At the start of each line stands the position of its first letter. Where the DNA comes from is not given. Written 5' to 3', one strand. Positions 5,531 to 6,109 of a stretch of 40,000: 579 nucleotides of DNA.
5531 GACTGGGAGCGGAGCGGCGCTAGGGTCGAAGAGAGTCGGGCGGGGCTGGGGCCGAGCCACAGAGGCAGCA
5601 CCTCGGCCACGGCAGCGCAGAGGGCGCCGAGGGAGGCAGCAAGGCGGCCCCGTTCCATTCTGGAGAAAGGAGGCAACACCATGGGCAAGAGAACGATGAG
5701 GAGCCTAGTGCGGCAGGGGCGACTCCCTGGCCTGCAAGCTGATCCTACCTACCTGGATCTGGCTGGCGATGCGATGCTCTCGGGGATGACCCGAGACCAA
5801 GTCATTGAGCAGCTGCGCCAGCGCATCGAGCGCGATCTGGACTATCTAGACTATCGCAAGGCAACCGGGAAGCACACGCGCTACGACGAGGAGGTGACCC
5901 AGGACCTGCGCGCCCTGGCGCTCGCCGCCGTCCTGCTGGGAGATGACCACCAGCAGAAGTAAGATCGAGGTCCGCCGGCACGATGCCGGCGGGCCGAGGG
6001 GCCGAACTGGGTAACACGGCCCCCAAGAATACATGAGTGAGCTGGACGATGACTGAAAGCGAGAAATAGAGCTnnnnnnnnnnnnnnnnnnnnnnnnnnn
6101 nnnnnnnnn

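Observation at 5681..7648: Rep_trans-type initiator with a long unknown C-terminal half, a leader gene and an upstream hairpin: a replicative integrative element without a transfer apparatus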

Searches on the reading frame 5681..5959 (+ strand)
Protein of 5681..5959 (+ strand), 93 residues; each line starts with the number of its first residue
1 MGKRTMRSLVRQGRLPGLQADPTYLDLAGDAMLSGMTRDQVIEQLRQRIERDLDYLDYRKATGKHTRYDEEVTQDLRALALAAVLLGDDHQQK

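Call 6: search_protein_families(library=pfam, proteins=[window:5681-5959:+], max_evalue=1)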
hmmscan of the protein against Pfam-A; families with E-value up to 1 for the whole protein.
window:5681-5959:+ (93 aa): 3 families
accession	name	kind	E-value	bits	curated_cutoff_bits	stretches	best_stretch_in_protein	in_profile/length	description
PF25743.1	VG27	-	0.16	11.8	27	1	40-82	133-175/287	Ictalurid herpesvirus 1 ORF27 protein family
PF02563.21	Poly_export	-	0.17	12.5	28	1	25-51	39-65/77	Polysaccharide biosynthesis/export protein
PF21042.2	Stu2_CTS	-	0.54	10.4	27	0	43-51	11-19/23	Stu2, C-terminal segment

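Call 7: search_protein_families(library=ncbifam, proteins=[window:5681-5959:+], max_evalue=1)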
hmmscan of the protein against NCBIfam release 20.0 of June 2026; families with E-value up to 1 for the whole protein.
window:5681-5959:+ (93 aa): 0 families

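Call 8: search_protein_families(library=phrogs, proteins=[window:5681-5959:+], max_evalue=1)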
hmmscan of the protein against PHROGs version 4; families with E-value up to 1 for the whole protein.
window:5681-5959:+ (93 aa): 0 families

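Call 33: list_cluster_members(proteins=[L070:9974-11077:+, L077:9482-10585:+, L040:9851-11107:+, L063:8860-10203:+, window:6074-7645:+, window:5681-5959:+, window:2433-2885:+, window:3527-4465:+, L057:9971-11074:+, L045:9824-11167:+])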
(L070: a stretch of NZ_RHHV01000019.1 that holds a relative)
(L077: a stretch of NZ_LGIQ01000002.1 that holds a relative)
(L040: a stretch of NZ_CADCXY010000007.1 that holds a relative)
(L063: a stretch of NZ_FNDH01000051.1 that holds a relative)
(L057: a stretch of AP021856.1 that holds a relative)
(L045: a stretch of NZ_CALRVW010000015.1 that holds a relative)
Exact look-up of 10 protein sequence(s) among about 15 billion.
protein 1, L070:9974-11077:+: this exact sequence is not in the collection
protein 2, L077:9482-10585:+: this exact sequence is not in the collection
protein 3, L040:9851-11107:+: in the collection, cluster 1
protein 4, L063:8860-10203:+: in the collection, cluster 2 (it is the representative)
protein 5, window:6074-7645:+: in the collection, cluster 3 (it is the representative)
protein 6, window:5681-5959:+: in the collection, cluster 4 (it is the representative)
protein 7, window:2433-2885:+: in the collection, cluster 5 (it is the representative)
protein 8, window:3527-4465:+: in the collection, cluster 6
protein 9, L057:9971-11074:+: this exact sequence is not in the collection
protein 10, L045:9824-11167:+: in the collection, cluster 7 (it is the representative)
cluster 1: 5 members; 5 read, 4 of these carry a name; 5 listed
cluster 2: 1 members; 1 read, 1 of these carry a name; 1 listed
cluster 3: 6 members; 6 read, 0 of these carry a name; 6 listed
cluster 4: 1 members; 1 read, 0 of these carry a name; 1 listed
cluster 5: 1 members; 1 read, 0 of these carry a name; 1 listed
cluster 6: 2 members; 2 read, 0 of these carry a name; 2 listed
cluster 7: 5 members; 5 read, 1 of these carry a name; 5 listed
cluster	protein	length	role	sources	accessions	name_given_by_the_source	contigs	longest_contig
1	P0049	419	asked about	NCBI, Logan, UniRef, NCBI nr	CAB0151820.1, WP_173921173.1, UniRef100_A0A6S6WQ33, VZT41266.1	hypothetical protein PSI9734_02180 [Pseudidiomarina piscicola] | Replication initiation factor n=1 Tax=Pseudidiomarina piscicola TaxID=2614830 ... | hypothetical protein [Pseudidiomarina piscicola]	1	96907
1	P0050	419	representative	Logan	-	-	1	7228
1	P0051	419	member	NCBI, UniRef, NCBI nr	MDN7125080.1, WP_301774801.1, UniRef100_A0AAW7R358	hypothetical protein J6I90_09330 [Pseudidiomarina sp. 1APP75-32.1] | Replication initiation factor n=1 Tax=Pseudidiomarina terrestris TaxID=2820060 ... | hypothetical protein [Pseudidiomarina sp. 1APP75-32.1]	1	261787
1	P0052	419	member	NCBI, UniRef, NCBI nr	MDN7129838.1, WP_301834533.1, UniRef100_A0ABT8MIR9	hypothetical protein J6I92_08135 [Pseudidiomarina sp. 1APR75-15] | Replication initiation factor n=1 Tax=Pseudidiomarina terrestris TaxID=2820060 ... | hypothetical protein [Pseudidiomarina sp. 1APR75-15]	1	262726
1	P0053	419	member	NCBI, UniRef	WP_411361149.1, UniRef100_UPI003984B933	hypothetical protein [Pseudidiomarina sp. YC-516-91] | hypothetical protein n=1 Tax=Pseudidiomarina salilacus TaxID=3384452 RepID=UPI003984B933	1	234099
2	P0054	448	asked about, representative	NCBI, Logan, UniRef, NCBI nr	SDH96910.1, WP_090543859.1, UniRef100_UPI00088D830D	replication initiation factor [Nitrosomonas sp. Nm132] | replication initiation factor n=1 Tax=Nitrosomonas sp. Nm132 TaxID=1881053 ...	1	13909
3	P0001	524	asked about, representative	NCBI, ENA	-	-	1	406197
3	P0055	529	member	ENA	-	-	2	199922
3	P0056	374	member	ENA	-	-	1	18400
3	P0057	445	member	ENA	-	-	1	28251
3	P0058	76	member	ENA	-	-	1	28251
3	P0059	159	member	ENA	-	-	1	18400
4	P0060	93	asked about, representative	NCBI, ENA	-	-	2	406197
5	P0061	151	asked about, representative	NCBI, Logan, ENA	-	-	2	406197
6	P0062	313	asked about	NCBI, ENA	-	-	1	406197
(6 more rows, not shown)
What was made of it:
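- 5681..5962 (+): p93: small 'leader' protein with a strong Shine-Dalgarno sequence. Function unknown. Same 93-aa product in public gene calls (call 33).
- Checked: Exactly this 93-aa product is on record in public gene calls (call 33).
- UniRef and NCBI records name distant relatives 'Replication initiation factor' (call 33).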

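Call 85: search_protein_families(library=padloc, proteins=[window:5681-5959:+], max_evalue=0.01)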
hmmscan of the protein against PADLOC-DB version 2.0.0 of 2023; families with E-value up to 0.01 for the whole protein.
window:5681-5959:+ (93 aa): 0 families
